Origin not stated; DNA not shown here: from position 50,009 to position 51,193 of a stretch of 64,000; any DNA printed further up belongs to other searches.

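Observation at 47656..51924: Embedded isoprenoid module: two GGR-family reductases, a UbiA prenyltransferase and a methyltransferase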

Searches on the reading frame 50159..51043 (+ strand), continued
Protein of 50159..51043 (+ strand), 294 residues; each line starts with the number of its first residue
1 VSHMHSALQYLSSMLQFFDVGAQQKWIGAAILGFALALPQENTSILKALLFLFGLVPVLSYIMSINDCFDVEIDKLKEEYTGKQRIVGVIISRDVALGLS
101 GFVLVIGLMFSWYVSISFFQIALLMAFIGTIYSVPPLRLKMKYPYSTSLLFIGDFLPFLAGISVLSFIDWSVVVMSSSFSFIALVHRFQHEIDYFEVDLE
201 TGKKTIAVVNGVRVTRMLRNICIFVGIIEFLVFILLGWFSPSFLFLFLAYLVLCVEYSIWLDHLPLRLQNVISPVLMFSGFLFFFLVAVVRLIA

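Call 24: find_encoding_contigs(protein=P0036, flank=10000, max_places=1)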
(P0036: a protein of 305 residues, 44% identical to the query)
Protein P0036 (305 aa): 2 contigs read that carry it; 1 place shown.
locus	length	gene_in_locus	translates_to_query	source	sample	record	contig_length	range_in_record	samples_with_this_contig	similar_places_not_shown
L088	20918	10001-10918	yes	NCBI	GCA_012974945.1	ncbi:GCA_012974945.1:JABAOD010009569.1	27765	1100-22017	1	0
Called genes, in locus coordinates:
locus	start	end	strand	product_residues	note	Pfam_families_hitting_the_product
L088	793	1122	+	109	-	PF14947:HTH_45, PF14277:DUF4364 (weak)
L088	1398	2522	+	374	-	-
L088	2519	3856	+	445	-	-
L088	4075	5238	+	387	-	-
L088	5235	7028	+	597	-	-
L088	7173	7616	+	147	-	-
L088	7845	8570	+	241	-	PF13641:Glyco_tranf_2_3, PF00535:Glycos_transf_2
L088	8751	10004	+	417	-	-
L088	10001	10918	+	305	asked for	PF01040:UbiA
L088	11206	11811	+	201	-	-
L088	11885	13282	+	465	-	-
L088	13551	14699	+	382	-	PF00890:FAD_binding_2 (weak), PF01134:GIDA (weak), PF01494:FAD_binding_3, PF01946:Thi4 (weak), PF03486:HI0933_like (weak), PF07992:Pyr_redox_2 (weak), PF12831:FAD_oxidored, PF22578:GGR_cat, +3 more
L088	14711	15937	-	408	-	PF01266:DAO (faint), PF05834:Lycopene_cycl (weak), PF07992:Pyr_redox_2 (weak), PF13450:NAD_binding_8 (faint)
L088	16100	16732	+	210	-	-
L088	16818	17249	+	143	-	-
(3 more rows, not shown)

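Call 25: find_encoding_contigs(protein=P0005, flank=10000, max_places=1)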
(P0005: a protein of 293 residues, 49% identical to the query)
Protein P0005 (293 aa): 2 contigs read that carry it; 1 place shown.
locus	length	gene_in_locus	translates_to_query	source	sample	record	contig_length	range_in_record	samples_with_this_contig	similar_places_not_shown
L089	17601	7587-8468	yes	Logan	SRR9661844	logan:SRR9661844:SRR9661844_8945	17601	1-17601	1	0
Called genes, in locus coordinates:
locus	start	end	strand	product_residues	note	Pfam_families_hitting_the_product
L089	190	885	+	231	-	PF00535:Glycos_transf_2, PF13641:Glyco_tranf_2_3 (weak)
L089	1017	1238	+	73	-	-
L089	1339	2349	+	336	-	PF00348:polyprenyl_synt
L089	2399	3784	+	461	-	-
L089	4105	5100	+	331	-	PF00106:adh_short (faint), PF01370:Epimerase, PF02719:Polysacc_synt_2, PF04321:RmlD_sub_bind, PF01073:3Beta_HSD, PF07993:NAD_binding_4, PF13460:NAD_binding_10, PF16363:GDP_Man_Dehyd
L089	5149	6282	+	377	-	PF01266:DAO (weak), PF01494:FAD_binding_3 (faint), PF12831:FAD_oxidored (weak)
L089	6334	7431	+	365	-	-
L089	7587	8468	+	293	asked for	PF01040:UbiA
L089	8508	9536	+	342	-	PF13641:Glyco_tranf_2_3, PF00535:Glycos_transf_2, PF10111:Glyco_tranf_2_2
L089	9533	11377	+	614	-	-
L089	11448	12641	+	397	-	PF13579:Glyco_trans_4_4, PF13439:Glyco_transf_4, PF00534:Glycos_transf_1, PF13692:Glyco_trans_1_4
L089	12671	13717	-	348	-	-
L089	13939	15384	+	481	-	PF02310:B12-binding, PF04055:Radical_SAM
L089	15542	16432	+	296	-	PF01209:Ubie_methyltran (faint), PF13489:Methyltransf_23, PF13847:Methyltransf_31, PF08241:Methyltransf_11, PF08242:Methyltransf_12, PF13649:Methyltransf_25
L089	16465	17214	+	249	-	PF01209:Ubie_methyltran (weak), PF13489:Methyltransf_23, PF13847:Methyltransf_31, PF08241:Methyltransf_11, PF08242:Methyltransf_12, PF13649:Methyltransf_25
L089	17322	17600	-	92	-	?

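Call 30: search_solved_structures(query=A1, max_evalue=10, show_alignments=3)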
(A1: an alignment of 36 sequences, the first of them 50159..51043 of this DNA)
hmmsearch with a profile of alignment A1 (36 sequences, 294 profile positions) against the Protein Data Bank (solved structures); distinct sequences matched with E-value up to 10: 6.
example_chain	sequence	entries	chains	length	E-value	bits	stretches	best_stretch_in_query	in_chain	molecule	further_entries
4tq3_A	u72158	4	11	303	1.9e-15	60.3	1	30-280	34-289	Prenyltransferase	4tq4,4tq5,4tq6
9sau_C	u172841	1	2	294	3.2e-15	59.5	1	45-248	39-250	Chlorophyll a synthase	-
9sas_C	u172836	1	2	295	3.3e-15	59.5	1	45-248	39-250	Chlorophyll a synthase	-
6m31_A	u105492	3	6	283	1.4e-10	44.2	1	8-288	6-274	Digeranylgeranylglyceryl phosphate synthase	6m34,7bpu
5hyc_C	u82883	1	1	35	1.5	11.4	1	124-150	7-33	Cytoplasmic dynein 1 intermediate chain 2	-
5dzw_A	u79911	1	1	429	2.4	10.7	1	53-103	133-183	Protocadherin alpha-4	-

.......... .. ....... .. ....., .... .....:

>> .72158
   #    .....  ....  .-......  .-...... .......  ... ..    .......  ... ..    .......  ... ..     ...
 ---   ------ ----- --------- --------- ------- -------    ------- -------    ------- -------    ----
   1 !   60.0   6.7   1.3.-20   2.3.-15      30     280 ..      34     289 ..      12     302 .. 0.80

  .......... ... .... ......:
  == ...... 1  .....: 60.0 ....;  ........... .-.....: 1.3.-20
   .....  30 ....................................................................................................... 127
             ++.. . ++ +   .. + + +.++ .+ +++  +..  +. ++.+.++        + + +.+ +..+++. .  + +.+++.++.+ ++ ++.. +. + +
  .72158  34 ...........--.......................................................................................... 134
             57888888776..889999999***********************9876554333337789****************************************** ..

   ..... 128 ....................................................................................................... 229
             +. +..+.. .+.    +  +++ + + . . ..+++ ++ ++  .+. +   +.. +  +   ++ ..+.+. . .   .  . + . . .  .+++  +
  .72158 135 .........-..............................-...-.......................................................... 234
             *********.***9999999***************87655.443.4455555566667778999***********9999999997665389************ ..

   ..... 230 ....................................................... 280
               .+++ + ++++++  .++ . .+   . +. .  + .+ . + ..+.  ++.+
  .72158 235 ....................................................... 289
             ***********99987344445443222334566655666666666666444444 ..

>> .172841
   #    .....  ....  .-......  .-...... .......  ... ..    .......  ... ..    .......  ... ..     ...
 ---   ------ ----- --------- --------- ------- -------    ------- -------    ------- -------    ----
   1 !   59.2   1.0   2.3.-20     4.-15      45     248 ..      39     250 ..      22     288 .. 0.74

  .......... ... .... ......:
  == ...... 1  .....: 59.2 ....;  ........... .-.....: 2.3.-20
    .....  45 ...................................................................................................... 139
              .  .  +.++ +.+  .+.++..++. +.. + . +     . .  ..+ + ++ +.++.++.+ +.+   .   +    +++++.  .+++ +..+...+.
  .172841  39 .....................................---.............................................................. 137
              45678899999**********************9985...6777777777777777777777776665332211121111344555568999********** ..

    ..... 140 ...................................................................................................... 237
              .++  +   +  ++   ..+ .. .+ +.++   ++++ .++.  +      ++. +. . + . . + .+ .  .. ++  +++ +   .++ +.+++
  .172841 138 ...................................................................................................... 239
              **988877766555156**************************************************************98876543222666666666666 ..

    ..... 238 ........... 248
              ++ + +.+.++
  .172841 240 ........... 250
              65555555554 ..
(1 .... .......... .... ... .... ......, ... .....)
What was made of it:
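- By profile the nearest solved sequences are AfUbiA (60 bits), chlorophyll synthase (59.5) and DGGGP synthase (44) (call 30). Rv3806c gives no hit at E<=10 with the clade profile, while AfUbiA, ChlG and DGGGPS all hit (call 30).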

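Call 35: search_protein_families(library=pfam, proteins=[L001:2160-3263:+, L089:2399-3784:+, L089:9533-11377:+], max_evalue=5)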
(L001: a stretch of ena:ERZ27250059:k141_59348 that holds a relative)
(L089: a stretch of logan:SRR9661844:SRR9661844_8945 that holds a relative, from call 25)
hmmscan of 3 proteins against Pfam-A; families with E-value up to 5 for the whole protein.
L001:2160-3263:+ (367 aa): 1 family
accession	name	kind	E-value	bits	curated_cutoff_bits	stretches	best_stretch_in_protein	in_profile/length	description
PF11180.13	DUF2968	-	0.3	11.1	27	1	68-113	38-82/180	Protein of unknown function (DUF2968)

L089:2399-3784:+ (461 aa): 0 families

L089:9533-11377:+ (614 aa): 0 families

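Call 37: search_protein_representatives(alignment_id=A1)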
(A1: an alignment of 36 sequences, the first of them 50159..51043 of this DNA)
Query: 36 sequences, 294 profile positions. Proteins with E-value up to 0.001 (for the whole library): 4931; up to 1e-10: 509; up to 1e-30: 18. The best 150 are listed.
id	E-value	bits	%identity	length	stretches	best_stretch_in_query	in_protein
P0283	1.4e-120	418.6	-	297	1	2-292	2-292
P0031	5.1e-98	344.5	-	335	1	5-291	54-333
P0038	1.1e-90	320.5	-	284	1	17-292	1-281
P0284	9.0e-85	301.0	-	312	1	3-290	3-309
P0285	4.8e-82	292.1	-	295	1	2-289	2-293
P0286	5.9e-69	249.1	-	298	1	8-290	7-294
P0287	7.8e-65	235.6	-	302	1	4-291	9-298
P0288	4.0e-57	210.2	-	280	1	6-290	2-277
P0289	1.3e-53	198.8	-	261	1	41-290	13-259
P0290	1.7e-53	198.3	-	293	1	10-288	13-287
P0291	2.4e-53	197.8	-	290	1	6-290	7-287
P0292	2.7e-52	194.4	-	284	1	7-289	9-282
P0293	5.5e-52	193.4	-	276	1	13-250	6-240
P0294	1.1e-51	192.4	-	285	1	7-291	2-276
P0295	2.5e-50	188.0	-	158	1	141-293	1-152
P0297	4.9e-35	137.7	-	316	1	8-264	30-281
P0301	1.7e-24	103.2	-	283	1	13-290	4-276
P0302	2.2e-24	102.8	-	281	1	37-291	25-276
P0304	1.3e-23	100.3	-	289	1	9-237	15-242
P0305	1.8e-23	99.7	-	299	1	17-248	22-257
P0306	1.8e-22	96.5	-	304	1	18-250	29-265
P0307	1.9e-22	96.4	-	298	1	8-228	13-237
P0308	3.5e-22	95.5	-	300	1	9-246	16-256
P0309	6.0e-22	94.8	-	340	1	7-284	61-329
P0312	1.1e-21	93.9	-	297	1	17-287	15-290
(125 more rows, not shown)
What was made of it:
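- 50159..51043 (+): UbiA-superfamily intramembrane transferase of a small, unassigned Bathyarchaeia clade (NCBI start at ATG 50168). There are 18 representatives at E<1e-30, then a gap (call 37).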

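Call 39: search_protein_families(library=ncbifam, proteins=[P0297, P0301, P0302, P0304, P0305, P0306, P0307, P0308, P0309, P0312], max_evalue=1e-10)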
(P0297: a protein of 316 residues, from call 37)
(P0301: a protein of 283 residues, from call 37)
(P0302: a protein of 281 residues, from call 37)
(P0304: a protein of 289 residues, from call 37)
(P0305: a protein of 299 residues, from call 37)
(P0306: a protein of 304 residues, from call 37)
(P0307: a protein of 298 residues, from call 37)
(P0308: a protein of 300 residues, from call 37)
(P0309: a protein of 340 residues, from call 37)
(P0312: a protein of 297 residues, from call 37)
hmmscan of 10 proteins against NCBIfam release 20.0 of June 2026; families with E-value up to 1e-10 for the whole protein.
P0297 (316 aa): 6 families
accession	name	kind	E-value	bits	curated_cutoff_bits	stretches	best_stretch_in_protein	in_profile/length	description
NF009523.0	PRK12884.1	equivalog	2.2e-19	69.7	269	1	50-307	21-271/279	prenyltransferase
NF009516.0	PRK12875.1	equivalog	7.3e-19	67.9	205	1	23-270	8-257/292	prenyltransferase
NF009521.0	PRK12882.1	equivalog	3.6e-17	62.5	296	1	36-310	9-275/280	geranylgeranylglycerol-phosphate geranylgeranyltransferase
NF009522.0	PRK12883.1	equivalog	4.9e-12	45.9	353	1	77-271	46-240/279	geranylgeranylglycerol-phosphate geranylgeranyltransferase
NF009525.0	PRK12887.1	equivalog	3.9e-11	42.8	226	1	67-270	53-261/310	homogentisate phytyltransferase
NF010119.0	PRK13595.1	equivalog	8.4e-11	41.9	248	1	84-269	63-249/292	prenyltransferase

P0301 (283 aa): 12 families
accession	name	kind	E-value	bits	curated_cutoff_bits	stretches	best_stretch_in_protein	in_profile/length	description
NF009523.0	PRK12884.1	equivalog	2.9e-25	89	269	1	1-279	4-274/279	prenyltransferase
TIGR01476.1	chlor_syn_BchG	subfamily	2.3e-17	63.4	212.3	1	5-274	4-276/283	(bacterio)chlorophyll synthase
NF009521.0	PRK12882.1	equivalog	1.3e-16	60.7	296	1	2-238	6-239/280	geranylgeranylglycerol-phosphate geranylgeranyltransferase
NF009516.0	PRK12875.1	equivalog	2.4e-16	59.7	205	1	5-238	21-252/292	prenyltransferase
NF005742.0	PRK07566.1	equivalog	3.8e-16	59.1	313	1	4-273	31-303/315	chlorophyll synthase ChlG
NF009058.0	PRK12392.1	subfamily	6.7e-15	55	494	1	3-238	16-263/333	bacteriochlorophyll c synthase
NF009522.0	PRK12883.1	equivalog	1.3e-14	54.4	353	1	36-228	38-224/279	geranylgeranylglycerol-phosphate geranylgeranyltransferase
NF010119.0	PRK13595.1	equivalog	2.6e-12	46.8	248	1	4-208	15-219/292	prenyltransferase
NF009513.0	PRK12872.1-3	equivalog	3e-12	46.7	288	1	32-246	49-262/293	prenyltransferase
NF006088.0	PRK08238.1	equivalog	4.1e-12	45.5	351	1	3-169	194-357/482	UbiA family prenyltransferase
TIGR01474.1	ubiA_proteo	equivalog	6.1e-12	45.6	275.45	1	31-280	36-280/282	4-hydroxybenzoate octaprenyltransferase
TIGR01475.1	ubiA_other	subfamily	6.2e-11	42.3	180.8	1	3-279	4-278/282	UbiA-like polyprenyltransferase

P0302 (281 aa): 7 families
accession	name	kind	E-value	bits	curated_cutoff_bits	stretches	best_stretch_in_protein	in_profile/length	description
NF009523.0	PRK12884.1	equivalog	1.3e-19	70.5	269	1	1-237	4-237/279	prenyltransferase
NF009516.0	PRK12875.1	equivalog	5.2e-18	65.1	205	1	39-226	57-245/292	prenyltransferase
TIGR01476.1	chlor_syn_BchG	subfamily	2.2e-15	56.9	212.3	1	12-267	11-273/283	(bacterio)chlorophyll synthase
NF005742.0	PRK07566.1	equivalog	2.5e-15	56.4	313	1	14-246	45-280/315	chlorophyll synthase ChlG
NF009521.0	PRK12882.1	equivalog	9.2e-14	51.3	296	1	4-234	8-237/280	geranylgeranylglycerol-phosphate geranylgeranyltransferase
NF009058.0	PRK12392.1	subfamily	1.3e-12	47.5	494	1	21-246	33-273/333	bacteriochlorophyll c synthase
TIGR02056.1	ChlG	equivalog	1.2e-11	44.8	436.45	1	16-259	35-281/306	chlorophyll synthase ChlG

P0304 (289 aa): 5 families
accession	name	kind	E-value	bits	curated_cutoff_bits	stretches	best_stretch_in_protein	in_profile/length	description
NF009516.0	PRK12875.1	equivalog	2.2e-15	56.5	205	1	15-229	16-229/292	prenyltransferase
NF009523.0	PRK12884.1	equivalog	2.4e-15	56.5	269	1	21-254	9-235/279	prenyltransferase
TIGR01476.1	chlor_syn_BchG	subfamily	2.1e-11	43.8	212.3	1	59-246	48-232/283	(bacterio)chlorophyll synthase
NF009058.0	PRK12392.1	subfamily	3.9e-11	42.6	494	1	52-226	55-233/333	bacteriochlorophyll c synthase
NF009521.0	PRK12882.1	equivalog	4.2e-11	42.6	296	1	34-242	23-226/280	geranylgeranylglycerol-phosphate geranylgeranyltransferase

P0305 (299 aa): 3 families
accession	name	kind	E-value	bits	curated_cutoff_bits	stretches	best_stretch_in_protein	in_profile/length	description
NF009516.0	PRK12875.1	equivalog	1.3e-13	50.7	205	1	27-247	29-244/292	prenyltransferase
NF009523.0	PRK12884.1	equivalog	1.6e-12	47.2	269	1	58-252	43-228/279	prenyltransferase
NF009525.0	PRK12887.1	equivalog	6.6e-11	42.1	226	0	65-265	67-270/310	homogentisate phytyltransferase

P0306 (304 aa): 5 families
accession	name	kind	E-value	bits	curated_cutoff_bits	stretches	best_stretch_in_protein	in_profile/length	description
NF009516.0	PRK12875.1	equivalog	2.5e-18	66.2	205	1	55-267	48-253/292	prenyltransferase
TIGR01476.1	chlor_syn_BchG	subfamily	7.1e-12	45.4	212.3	1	72-268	52-243/283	(bacterio)chlorophyll synthase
NF009523.0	PRK12884.1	equivalog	1.6e-11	43.9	269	1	63-265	42-235/279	prenyltransferase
NF004749.0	PRK06080.1-1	equivalog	4.3e-11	42.5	277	1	139-265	140-261/311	1,4-dihydroxy-2-naphthoate polyprenyltransferase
NF005742.0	PRK07566.1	equivalog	7.4e-11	41.7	313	1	71-265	79-270/315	chlorophyll synthase ChlG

P0307 (298 aa): 3 families
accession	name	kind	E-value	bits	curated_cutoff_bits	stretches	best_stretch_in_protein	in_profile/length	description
NF009516.0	PRK12875.1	equivalog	4.6e-19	68.6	205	1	46-294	50-289/292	prenyltransferase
NF009523.0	PRK12884.1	equivalog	1.6e-16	60.4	269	1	67-260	51-237/279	prenyltransferase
NF009058.0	PRK12392.1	subfamily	7.6e-12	44.9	494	1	60-247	59-248/333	bacteriochlorophyll c synthase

P0308 (300 aa): 8 families
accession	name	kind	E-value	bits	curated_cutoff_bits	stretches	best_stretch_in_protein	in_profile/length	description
NF009516.0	PRK12875.1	equivalog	5.5e-28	97.9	205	1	37-281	37-275/292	prenyltransferase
NF009523.0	PRK12884.1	equivalog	2.1e-18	66.5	269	1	49-243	33-219/279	prenyltransferase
NF010119.0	PRK13595.1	equivalog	7.5e-15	55.2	248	1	60-265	54-251/292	prenyltransferase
NF005742.0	PRK07566.1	equivalog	1.3e-14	54.1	313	1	58-256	71-267/315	chlorophyll synthase ChlG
NF009608.0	PRK13105.1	equivalog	1.5e-14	53.9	217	1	55-257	47-244/291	prenyltransferase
TIGR01476.1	chlor_syn_BchG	subfamily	1.1e-12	48.1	212.3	1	56-277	41-264/283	(bacterio)chlorophyll synthase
NF009521.0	PRK12882.1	equivalog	3.5e-11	42.8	296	1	54-256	39-235/280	geranylgeranylglycerol-phosphate geranylgeranyltransferase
NF009058.0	PRK12392.1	subfamily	6.6e-11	41.8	494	1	58-256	55-257/333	bacteriochlorophyll c synthase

P0309 (340 aa): 3 families
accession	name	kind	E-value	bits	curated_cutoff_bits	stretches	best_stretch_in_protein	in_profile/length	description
NF009516.0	PRK12875.1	equivalog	5.4e-18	65.1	205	1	64-295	17-247/292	prenyltransferase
NF009523.0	PRK12884.1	equivalog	4.3e-14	52.4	269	1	63-312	3-247/279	prenyltransferase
NF009521.0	PRK12882.1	equivalog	1.3e-11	44.3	296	1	64-303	5-238/280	geranylgeranylglycerol-phosphate geranylgeranyltransferase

P0312 (297 aa): 3 families
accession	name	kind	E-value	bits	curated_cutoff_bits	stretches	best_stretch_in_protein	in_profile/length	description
NF009523.0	PRK12884.1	equivalog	2.2e-15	56.6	269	1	7-291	3-275/279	prenyltransferase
TIGR01473.1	cyoE_ctaB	equivalog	2.3e-12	47.3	210.3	1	9-285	1-273/281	heme o synthase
NF009516.0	PRK12875.1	equivalog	6.1e-12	45.2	205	1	18-236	27-240/292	prenyltransferase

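Call 49: find_related_loci(query=A1, collection=metagenome_contigs, flank=10000)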
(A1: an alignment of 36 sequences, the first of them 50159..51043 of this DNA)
Query A1 (294 aa) in metagenome_contigs; peptide patterns used: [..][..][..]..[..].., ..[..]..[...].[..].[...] (x = any residue, [..] = any of these).
600 stretches matched a pattern (row limit reached: there are more); 165 encode a relative of the query (tblastn E <= 1e-3); the best 80 are kept; 80 distinct loci.
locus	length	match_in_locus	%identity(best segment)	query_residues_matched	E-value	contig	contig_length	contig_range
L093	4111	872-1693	44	8-280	4e-75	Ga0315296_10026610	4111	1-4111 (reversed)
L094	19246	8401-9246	45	1-281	7e-75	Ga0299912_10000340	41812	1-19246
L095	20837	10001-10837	43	10-287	2e-74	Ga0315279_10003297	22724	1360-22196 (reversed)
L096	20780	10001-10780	46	9-265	3e-74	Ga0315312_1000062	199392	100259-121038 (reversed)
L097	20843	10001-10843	45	8-287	2e-74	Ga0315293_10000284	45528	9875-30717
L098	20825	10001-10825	45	9-282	2e-73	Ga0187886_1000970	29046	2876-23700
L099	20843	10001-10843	44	8-287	2e-71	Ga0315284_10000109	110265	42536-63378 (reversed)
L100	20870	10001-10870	36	3-293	1e-44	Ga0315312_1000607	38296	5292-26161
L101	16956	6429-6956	44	63-238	7e-40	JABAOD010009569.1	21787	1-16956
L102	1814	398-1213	31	5-284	3e-28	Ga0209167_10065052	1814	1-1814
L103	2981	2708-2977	46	9-97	5e-17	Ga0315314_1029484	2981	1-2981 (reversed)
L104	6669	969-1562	27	37-236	2e-11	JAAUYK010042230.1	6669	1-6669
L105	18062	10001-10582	28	60-253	4e-11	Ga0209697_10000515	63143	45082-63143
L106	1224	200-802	26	39-241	7e-11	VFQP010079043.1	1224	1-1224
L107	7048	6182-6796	29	48-253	3e-10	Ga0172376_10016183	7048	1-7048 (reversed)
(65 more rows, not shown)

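Call 54: search_solved_structures(query=A3, max_evalue=10)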
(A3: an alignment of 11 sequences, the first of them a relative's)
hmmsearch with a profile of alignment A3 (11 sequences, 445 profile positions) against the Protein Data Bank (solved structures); distinct sequences matched with E-value up to 10: 0.

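Call 55: search_solved_structures(query=A4, max_evalue=10)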
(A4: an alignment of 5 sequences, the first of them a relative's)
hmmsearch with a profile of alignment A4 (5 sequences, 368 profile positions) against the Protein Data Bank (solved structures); distinct sequences matched with E-value up to 10: 2.
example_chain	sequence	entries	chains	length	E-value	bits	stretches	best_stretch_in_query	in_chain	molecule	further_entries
2lro_A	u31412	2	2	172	1.1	11.5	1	210-251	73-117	Endoglucanase H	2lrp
1v0a_A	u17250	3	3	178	1.1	11.4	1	210-251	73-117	ENDOGLUCANASE H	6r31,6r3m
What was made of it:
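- Tried and rejected: Profile searches of the secreted protein and of the 367-aa unknown against PDB and Pfam found nothing (calls 35, 54, 55).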
